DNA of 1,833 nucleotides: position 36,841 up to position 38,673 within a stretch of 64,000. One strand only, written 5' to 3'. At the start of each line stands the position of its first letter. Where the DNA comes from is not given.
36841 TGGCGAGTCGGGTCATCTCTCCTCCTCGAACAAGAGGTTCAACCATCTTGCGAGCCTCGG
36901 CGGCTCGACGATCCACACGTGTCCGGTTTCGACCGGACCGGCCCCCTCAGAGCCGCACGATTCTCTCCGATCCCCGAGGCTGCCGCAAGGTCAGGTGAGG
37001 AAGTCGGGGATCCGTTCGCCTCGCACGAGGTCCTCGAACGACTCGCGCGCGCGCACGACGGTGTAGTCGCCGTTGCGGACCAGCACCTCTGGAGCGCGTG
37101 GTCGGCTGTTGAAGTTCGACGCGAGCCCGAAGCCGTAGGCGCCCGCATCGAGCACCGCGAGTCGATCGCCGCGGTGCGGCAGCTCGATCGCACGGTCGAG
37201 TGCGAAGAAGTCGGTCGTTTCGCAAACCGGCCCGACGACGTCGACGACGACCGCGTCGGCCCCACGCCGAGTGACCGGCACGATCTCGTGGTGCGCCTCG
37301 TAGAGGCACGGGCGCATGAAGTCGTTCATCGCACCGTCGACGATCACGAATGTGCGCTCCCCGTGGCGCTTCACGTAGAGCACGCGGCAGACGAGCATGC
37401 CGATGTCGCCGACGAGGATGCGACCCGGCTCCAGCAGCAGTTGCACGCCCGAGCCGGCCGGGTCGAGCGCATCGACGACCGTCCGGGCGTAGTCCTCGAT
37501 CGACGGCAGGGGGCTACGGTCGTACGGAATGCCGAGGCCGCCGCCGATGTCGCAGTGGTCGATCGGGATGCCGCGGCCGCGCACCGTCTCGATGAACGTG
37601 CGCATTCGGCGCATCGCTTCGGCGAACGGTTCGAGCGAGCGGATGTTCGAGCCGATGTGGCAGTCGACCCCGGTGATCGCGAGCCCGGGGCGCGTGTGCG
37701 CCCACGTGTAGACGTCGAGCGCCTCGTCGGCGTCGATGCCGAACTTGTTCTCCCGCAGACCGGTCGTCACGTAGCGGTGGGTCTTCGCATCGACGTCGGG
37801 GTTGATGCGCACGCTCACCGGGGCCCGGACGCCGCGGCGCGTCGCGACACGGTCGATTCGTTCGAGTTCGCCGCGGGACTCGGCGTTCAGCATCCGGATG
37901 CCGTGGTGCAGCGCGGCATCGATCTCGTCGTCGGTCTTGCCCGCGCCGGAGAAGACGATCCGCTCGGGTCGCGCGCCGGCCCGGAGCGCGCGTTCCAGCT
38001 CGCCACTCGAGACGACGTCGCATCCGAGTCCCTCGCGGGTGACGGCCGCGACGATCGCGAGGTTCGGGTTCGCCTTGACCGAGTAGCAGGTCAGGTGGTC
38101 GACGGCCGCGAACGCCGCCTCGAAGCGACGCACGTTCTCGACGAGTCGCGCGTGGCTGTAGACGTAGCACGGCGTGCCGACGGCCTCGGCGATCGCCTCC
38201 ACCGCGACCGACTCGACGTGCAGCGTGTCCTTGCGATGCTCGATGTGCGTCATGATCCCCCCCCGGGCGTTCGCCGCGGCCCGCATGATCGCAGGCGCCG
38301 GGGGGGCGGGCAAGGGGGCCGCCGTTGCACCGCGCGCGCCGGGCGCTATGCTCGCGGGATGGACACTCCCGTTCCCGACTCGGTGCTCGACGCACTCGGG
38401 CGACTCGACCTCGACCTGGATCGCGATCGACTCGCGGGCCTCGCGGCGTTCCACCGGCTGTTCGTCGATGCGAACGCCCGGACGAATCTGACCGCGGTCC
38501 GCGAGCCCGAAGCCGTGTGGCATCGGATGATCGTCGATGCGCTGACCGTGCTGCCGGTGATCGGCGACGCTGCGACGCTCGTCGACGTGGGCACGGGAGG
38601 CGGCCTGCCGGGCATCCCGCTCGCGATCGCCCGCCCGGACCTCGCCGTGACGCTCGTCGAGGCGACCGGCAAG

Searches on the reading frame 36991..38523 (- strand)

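Call 54: search_protein_families(library=pfam, proteins=[window:36991-38523:-], max_evalue=0.0001)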
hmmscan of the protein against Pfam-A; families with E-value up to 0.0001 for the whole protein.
window:36991-38523:- (510 aa): 3 families
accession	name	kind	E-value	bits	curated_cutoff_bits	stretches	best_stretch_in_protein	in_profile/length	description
PF02784.22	Orn_Arg_deC_N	-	7.7e-63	212.6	23.4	1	126-371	3-246/247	Pyridoxal-dependent decarboxylase, pyridoxal binding domain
PF00278.28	Orn_DAP_Arg_deC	-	7.8e-26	90.6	23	1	119-461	1-95/95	Pyridoxal-dependent decarboxylase, C-terminal sheet domain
PF01168.26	Ala_racemase_N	-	1.7e-06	28.3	24.1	1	125-324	4-191/220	Alanine racemase, N-terminal domain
